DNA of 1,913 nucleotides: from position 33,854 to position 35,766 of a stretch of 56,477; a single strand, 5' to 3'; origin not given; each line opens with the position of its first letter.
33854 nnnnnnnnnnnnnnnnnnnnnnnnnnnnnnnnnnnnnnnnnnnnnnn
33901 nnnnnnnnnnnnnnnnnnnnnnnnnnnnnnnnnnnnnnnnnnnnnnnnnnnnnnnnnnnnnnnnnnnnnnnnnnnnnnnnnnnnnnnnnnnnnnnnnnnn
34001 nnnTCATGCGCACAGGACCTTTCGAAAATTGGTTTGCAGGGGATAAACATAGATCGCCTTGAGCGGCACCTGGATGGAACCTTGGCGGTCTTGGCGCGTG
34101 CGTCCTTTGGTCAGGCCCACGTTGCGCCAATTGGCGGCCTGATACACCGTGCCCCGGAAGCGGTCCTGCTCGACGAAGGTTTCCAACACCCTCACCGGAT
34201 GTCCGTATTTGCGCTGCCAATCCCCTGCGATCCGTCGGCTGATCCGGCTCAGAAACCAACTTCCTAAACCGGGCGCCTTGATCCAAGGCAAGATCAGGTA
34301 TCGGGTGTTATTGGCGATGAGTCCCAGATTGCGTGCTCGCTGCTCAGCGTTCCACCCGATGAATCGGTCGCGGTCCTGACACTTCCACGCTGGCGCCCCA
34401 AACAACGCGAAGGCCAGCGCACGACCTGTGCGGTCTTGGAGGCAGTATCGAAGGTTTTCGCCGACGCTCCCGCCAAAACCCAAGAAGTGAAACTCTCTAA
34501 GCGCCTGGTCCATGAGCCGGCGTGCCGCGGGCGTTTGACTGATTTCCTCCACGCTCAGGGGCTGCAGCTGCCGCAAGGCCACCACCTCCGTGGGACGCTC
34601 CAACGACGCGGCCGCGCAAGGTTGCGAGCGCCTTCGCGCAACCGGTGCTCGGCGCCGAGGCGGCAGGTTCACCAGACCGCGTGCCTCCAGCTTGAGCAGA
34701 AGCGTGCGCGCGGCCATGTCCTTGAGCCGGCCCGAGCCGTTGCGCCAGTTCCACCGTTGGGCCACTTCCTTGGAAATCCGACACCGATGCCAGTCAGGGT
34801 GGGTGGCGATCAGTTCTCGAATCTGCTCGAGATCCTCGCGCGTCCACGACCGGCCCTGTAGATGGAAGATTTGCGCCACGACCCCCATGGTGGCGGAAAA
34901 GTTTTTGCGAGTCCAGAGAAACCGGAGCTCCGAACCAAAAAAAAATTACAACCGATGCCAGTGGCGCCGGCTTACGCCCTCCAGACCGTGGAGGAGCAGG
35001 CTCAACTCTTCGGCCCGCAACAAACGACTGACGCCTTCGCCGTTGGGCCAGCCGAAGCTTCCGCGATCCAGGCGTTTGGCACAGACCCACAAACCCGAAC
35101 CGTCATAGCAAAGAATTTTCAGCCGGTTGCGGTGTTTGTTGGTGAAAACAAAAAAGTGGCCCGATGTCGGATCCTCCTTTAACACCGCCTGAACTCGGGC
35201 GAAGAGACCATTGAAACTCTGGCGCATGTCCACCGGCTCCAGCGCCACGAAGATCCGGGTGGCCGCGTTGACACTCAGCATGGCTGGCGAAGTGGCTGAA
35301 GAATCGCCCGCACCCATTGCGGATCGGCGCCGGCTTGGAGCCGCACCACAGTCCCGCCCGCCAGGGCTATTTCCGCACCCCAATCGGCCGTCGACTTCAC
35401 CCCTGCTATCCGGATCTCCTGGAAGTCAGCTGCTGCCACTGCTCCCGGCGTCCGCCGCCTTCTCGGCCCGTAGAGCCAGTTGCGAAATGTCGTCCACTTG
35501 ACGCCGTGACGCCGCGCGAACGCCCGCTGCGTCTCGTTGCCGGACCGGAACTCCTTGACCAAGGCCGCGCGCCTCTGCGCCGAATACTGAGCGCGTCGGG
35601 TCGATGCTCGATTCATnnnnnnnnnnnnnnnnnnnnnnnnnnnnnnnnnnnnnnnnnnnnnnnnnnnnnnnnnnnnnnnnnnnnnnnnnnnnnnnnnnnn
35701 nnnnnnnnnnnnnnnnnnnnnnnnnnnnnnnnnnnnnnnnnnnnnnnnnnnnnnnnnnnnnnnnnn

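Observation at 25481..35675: DUF4338 (Druantia DruA-like) genes embedded in two unrelated transposon families, each translationally coupled to the DDE transposase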

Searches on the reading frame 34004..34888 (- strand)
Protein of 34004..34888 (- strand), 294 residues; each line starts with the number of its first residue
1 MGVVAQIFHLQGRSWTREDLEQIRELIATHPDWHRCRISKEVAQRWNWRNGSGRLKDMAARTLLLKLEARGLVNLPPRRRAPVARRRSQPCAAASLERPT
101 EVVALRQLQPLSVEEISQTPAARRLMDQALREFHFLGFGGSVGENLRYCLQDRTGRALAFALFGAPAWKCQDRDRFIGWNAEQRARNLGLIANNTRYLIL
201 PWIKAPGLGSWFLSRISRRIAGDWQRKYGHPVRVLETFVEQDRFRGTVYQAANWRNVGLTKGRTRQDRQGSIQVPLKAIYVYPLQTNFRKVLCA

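Call 3: search_protein_families(library=pfam, proteins=[window:34004-34888:-], max_evalue=0.01)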
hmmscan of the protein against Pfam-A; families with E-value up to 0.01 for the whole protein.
window:34004-34888:- (294 aa): 1 family
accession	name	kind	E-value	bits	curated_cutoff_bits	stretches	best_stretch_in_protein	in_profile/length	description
PF14236.12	DruA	-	2.8e-29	102.6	27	1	107-272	46-229/297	Druantia protein DruA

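Call 22: find_homologous_proteins(query=window:34004-34888:-, max_evalue=0.00001)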
Query window:34004-34888:- (294 aa): 4916 proteins with E <= 0.00001 among 8000 candidates; the best 120 are listed.
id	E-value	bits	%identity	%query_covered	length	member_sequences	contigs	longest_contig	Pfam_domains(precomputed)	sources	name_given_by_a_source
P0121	7.5e-155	533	100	81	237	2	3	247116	PF14236.13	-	-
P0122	1.1e-137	476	74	100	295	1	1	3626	PF14236.13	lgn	-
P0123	1.8e-135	469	72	100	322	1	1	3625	PF14236.13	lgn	-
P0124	2.4e-131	456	70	98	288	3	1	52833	PF14236.13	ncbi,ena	-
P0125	1.7e-130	453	71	97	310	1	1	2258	PF14236.13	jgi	jgi:hypothetical protein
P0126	6.6e-130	451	68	98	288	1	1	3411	PF14236.13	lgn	-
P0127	4.6e-128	445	68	100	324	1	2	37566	PF14236.13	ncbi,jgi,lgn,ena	-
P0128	5.0e-128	445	67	99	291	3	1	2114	PF14236.13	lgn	-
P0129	4.3e-127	442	67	99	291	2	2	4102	PF14236.13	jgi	jgi:hypothetical protein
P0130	4.4e-123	428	66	99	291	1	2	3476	PF14236.13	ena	-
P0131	6.0e-122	425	65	99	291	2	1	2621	PF14236.13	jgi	jgi:hypothetical protein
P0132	2.7e-121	422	65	99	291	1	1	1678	PF14236.13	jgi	-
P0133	2.8e-120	419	65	100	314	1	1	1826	PF14236.13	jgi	jgi:hypothetical protein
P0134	4.0e-120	419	65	99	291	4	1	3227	PF14236.13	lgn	-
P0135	6.8e-120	418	65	99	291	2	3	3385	PF14236.13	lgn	-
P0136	1.1e-119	417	66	99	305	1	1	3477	PF14236.13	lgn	-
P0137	2.6e-119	416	65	99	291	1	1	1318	PF14236.13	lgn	-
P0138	5.7e-119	415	64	99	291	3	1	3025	PF14236.13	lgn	-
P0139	6.0e-117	408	66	97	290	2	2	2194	PF14236.13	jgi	jgi:hypothetical protein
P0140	8.0e-117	408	64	100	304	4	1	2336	PF14236.13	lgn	-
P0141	5.8e-116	405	63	99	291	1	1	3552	PF14236.13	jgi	jgi:hypothetical protein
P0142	8.7e-116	404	63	99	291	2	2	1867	PF14236.13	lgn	-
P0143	6.7e-115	401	62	100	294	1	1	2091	PF14236.13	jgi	jgi:hypothetical protein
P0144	2.3e-114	400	64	98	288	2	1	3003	PF14236.13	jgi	jgi:hypothetical protein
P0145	3.7e-114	399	63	99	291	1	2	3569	PF14236.13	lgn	-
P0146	7.8e-113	395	63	98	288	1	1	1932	PF14236.13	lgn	-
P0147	6.3e-111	388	61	98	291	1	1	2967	PF14236.13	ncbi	-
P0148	8.6e-110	385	61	99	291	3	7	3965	PF14236.13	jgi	jgi:hypothetical protein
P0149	1.4e-109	384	58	99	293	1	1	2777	PF14236.13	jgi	jgi:hypothetical protein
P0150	1.5e-108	381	60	98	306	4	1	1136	PF14236.13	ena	-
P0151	2.3e-108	380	58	99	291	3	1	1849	PF14236.13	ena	-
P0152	2.7e-108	380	58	99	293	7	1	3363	PF14236.13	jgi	-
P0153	2.9e-108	380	59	99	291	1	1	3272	PF14236.13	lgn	-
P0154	3.4e-108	379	57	100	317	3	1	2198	PF14236.13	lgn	-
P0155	4.7e-108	379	58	99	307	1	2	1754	PF14236.13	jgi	jgi:hypothetical protein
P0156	1.1e-107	378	58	98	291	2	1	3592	PF14236.13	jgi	-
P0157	1.3e-107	378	58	97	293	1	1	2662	PF14236.13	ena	-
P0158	1.5e-107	377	59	99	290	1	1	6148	PF14236.13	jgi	jgi:hypothetical protein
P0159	1.9e-107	377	59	100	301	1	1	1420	PF14236.13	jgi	jgi:hypothetical protein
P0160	2.7e-107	377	59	98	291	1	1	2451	PF14236.13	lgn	-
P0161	3.1e-107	376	59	97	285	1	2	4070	PF14236.13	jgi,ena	-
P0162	3.4e-107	376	59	99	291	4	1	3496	PF14236.13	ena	-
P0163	3.7e-107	376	59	97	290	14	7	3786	PF14236.13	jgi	jgi:hypothetical protein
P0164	4.0e-107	376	58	99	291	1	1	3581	PF14236.13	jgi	-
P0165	4.5e-107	376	60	97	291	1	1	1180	PF14236.13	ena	-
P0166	5.0e-107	376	60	98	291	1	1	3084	PF14236.13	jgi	jgi:hypothetical protein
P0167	5.5e-107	376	57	98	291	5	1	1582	PF14236.13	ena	-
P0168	7.9e-107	375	59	96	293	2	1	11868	PF14236.13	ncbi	-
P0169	1.0e-106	375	58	99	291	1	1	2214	PF14236.13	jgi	-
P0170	1.1e-106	375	59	98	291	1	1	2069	PF14236.13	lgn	-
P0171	1.2e-106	374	58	99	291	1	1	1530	PF14236.13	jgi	jgi:hypothetical protein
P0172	1.2e-106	374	58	98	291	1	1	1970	PF14236.13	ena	-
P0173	1.4e-106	374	59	98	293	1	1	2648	PF14236.13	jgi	jgi:hypothetical protein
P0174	1.4e-106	374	60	98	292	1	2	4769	PF14236.13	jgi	jgi:hypothetical protein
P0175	1.4e-106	374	58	97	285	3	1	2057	PF14236.13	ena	-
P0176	1.5e-106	374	58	99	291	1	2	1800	PF14236.13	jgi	jgi:hypothetical protein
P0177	1.5e-106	374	59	97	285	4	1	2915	PF14236.13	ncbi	-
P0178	1.8e-106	374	58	99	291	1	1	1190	PF14236.13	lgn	-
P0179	2.0e-106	374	58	99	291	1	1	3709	PF14236.13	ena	-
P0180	2.3e-106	373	58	97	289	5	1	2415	PF14236.13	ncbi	-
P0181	2.6e-106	373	57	99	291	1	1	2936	PF14236.13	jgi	jgi:hypothetical protein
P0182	3.2e-106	373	59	98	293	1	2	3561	PF14236.13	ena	-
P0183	3.9e-106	373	60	96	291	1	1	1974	PF14236.13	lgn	-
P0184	5.4e-106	372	60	99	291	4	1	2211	PF14236.13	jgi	jgi:hypothetical protein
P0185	5.7e-106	372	59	98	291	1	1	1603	PF14236.13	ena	-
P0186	5.8e-106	372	58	98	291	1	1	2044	PF14236.13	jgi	jgi:hypothetical protein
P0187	6.4e-106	372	58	99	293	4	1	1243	PF14236.13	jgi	jgi:hypothetical protein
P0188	6.7e-106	372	58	99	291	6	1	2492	PF14236.13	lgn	-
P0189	6.8e-106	372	58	97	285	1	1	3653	PF14236.13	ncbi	-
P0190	7.5e-106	372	59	98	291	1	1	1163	PF14236.13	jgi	jgi:Druantia protein DruA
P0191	8.1e-106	372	57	99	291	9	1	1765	PF14236.13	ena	-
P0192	8.1e-106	372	59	98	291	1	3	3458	PF14236.13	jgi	jgi:hypothetical protein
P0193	9.5e-106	371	57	98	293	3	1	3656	PF14236.13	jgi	jgi:hypothetical protein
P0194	1.0e-105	371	56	99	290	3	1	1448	PF14236.13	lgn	-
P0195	1.1e-105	371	58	98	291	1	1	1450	PF14236.13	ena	-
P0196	1.2e-105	371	59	98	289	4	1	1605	PF14236.13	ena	-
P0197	1.2e-105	371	58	98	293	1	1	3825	PF14236.13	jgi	jgi:hypothetical protein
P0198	1.2e-105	371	58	98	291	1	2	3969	PF14236.13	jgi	jgi:hypothetical protein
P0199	1.3e-105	371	58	98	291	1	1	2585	PF14236.13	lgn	-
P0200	1.3e-105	371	58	98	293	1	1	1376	PF14236.13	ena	-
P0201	1.3e-105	371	58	98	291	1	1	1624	PF14236.13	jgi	jgi:hypothetical protein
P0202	1.4e-105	371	59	98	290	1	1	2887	PF14236.13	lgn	-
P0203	1.5e-105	371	57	99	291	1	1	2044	PF14236.13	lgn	-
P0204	1.6e-105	371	58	99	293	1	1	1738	PF14236.13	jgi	jgi:hypothetical protein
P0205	1.8e-105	371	58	98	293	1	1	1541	PF14236.13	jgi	jgi:hypothetical protein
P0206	2.0e-105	370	57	99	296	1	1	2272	PF14236.13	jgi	jgi:hypothetical protein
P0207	2.1e-105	370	58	98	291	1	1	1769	PF14236.13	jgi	-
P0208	2.1e-105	370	59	98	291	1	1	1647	PF14236.13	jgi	-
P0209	2.2e-105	370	59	98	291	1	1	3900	PF14236.13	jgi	jgi:hypothetical protein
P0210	2.2e-105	370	57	99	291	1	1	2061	PF14236.13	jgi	-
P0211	2.4e-105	370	59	98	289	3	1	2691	PF14236.13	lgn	-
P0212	2.5e-105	370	59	96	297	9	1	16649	PF14236.13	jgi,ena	jgi:hypothetical protein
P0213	2.9e-105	370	58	98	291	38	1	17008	PF14236.13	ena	-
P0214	3.3e-105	370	59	96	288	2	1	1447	PF14236.13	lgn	-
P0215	3.3e-105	370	59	98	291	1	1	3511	PF14236.13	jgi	jgi:hypothetical protein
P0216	3.5e-105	370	57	99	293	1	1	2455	PF14236.13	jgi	-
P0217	4.2e-105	369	58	98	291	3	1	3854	PF14236.13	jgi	-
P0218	4.3e-105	369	57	99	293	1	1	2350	PF14236.13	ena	-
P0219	4.4e-105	369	58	98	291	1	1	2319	PF14236.13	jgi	jgi:Domain of unknown function (DUF4338)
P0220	4.5e-105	369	59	98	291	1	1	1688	PF14236.13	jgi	-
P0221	4.6e-105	369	58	99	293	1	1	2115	PF14236.13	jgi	jgi:hypothetical protein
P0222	4.8e-105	369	58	99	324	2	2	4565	PF14236.13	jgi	jgi:hypothetical protein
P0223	5.1e-105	369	58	97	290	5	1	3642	PF14236.13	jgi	jgi:hypothetical protein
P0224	5.4e-105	369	57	98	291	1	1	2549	PF14236.13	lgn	-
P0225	5.4e-105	369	57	98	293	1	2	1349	PF14236.13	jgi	jgi:hypothetical protein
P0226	6.0e-105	369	58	98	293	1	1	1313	PF14236.13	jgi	jgi:hypothetical protein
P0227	6.4e-105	369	58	96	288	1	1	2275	PF14236.13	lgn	-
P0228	6.5e-105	369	58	98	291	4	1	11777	PF14236.13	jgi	jgi:hypothetical protein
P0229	6.6e-105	369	58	98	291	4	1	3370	PF14236.13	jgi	jgi:hypothetical protein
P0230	6.8e-105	369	58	98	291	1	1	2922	PF14236.13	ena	-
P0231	7.0e-105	369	57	100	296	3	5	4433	PF14236.13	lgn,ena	-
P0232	8.4e-105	368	56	99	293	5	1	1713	PF14236.13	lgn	-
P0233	8.8e-105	368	58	97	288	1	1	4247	PF14236.13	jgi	jgi:hypothetical protein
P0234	9.2e-105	368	59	98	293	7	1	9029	PF14236.13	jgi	jgi:hypothetical protein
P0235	9.5e-105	368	58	98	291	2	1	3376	PF14236.13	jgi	-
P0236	9.8e-105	368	58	98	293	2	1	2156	PF14236.13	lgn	-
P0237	1.0e-104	368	57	99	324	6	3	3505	PF14236.13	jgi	jgi:hypothetical protein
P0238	1.2e-104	368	58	98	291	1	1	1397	PF14236.13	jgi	jgi:hypothetical protein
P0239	1.2e-104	368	57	99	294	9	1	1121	PF14236.13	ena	-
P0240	1.4e-104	368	58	97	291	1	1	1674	PF14236.13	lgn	-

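Call 23: find_encoding_contigs(protein=P0124, flank=5000, max_places=4)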
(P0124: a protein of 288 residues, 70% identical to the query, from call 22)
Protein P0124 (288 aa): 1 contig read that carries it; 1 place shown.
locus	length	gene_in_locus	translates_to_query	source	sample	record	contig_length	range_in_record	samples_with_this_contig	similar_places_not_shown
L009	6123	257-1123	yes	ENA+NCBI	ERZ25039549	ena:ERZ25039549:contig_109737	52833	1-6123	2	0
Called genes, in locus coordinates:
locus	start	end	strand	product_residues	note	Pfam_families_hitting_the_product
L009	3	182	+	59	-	?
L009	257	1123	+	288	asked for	PF14236:DruA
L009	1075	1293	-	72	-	-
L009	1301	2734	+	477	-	PF03050:DDE_Tnp_IS66, PF13817:DDE_Tnp_IS66_C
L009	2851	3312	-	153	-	PF02463:SMC_N (weak), PF13175:AAA_15, PF13476:AAA_23 (weak)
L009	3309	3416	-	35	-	-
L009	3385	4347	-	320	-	PF13310:Virulence_RhuM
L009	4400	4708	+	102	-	-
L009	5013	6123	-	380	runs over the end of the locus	PF01168:Ala_racemase_N, PF00842:Ala_racemase_C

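Call 24: find_encoding_contigs(protein=P0163, flank=4000, max_places=7)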
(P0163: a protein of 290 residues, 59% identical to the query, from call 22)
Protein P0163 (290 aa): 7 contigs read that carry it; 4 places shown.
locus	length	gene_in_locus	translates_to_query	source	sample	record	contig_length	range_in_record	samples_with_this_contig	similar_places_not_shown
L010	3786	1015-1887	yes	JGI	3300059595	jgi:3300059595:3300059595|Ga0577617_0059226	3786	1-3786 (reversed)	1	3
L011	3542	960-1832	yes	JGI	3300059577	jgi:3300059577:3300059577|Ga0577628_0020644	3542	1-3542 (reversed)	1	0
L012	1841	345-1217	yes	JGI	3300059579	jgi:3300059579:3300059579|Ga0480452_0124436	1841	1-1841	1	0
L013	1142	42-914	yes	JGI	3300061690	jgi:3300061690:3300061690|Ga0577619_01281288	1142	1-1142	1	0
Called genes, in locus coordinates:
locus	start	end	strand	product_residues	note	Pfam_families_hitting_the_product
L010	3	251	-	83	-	?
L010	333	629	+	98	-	-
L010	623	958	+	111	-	PF05717:TnpB_IS66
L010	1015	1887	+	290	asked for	PF14236:DruA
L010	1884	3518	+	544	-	PF13007:LZ_Tnp_IS66 (weak), PF13005:zf-IS66, PF03050:DDE_Tnp_IS66, PF13817:DDE_Tnp_IS66_C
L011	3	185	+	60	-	?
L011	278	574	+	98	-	-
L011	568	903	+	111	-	PF05717:TnpB_IS66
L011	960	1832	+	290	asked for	PF14236:DruA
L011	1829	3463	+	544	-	PF13007:LZ_Tnp_IS66 (weak), PF13005:zf-IS66, PF03050:DDE_Tnp_IS66, PF13817:DDE_Tnp_IS66_C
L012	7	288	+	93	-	PF05717:TnpB_IS66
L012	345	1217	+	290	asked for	PF14236:DruA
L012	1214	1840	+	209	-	?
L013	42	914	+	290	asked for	PF14236:DruA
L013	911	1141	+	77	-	?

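Call 25: find_encoding_contigs(protein=P0213, flank=5000, max_places=4)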
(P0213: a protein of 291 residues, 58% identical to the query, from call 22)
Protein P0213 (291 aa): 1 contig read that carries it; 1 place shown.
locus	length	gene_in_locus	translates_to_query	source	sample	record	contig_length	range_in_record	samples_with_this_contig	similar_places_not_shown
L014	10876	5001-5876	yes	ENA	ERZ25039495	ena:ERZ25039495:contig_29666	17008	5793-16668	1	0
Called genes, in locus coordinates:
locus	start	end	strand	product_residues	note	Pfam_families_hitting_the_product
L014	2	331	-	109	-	-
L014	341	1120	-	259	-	PF13813:MBOAT_2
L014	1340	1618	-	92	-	-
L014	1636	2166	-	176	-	PF12802:MarR_2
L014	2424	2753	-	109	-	PF13744:HTH_37 (weak), PF13560:HTH_31, PF12844:HTH_19 (weak), PF01381:HTH_3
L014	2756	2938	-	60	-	-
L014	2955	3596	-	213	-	-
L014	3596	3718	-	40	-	-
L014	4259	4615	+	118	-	-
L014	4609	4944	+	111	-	PF05717:TnpB_IS66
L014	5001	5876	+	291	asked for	PF14236:DruA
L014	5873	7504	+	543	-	PF03050:DDE_Tnp_IS66, PF13817:DDE_Tnp_IS66_C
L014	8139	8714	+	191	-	-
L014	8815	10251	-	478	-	PF20042:DUF6444, PF03050:DDE_Tnp_IS66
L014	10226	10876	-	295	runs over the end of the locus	PF14236:DruA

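Call 27: search_protein_families(library=padloc, proteins=[window:34004-34888:-], max_evalue=0.01)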
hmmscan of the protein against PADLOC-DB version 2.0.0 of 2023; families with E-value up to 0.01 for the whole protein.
window:34004-34888:- (294 aa): 1 family
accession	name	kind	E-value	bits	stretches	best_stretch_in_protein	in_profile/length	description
PDLC00002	DruA1|DruA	-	0.00028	18.1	1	143-189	123-170/407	DUF4338 domain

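Call 28: search_protein_families(library=ncbifam, proteins=[window:34004-34888:-], max_evalue=0.01)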
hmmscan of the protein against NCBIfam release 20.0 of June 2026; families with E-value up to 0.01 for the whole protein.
window:34004-34888:- (294 aa): 0 families

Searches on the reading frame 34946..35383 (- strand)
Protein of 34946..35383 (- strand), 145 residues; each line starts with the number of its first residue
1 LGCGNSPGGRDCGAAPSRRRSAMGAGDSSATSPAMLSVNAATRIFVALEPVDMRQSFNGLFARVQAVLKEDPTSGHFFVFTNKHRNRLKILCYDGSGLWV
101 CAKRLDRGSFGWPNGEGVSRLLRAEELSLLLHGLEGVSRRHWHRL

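Call 3: search_protein_families(library=pfam, proteins=[window:34946-35383:-], max_evalue=0.01)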
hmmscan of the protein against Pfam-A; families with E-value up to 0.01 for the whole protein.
window:34946-35383:- (145 aa): 1 family
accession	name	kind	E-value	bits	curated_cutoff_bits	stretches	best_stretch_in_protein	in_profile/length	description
PF05717.18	TnpB_IS66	-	3.5e-31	107.5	26.6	1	43-135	2-95/101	IS66 Orf2 like protein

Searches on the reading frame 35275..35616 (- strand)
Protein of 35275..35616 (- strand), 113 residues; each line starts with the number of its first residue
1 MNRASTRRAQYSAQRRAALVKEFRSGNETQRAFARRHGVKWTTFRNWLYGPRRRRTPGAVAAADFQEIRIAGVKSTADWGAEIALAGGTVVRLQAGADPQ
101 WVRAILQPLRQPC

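Call 3: search_protein_families(library=pfam, proteins=[window:35275-35616:-], max_evalue=0.01)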
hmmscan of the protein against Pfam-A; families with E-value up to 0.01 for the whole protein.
window:35275-35616:- (113 aa): 2 families
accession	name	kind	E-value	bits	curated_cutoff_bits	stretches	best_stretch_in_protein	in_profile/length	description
PF01527.26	HTH_Tnp_1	-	9.3e-05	23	24.1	1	7-47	3-43/75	Transposase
PF13518.12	HTH_28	-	0.00033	21.1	25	1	15-48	1-33/52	Helix-turn-helix domain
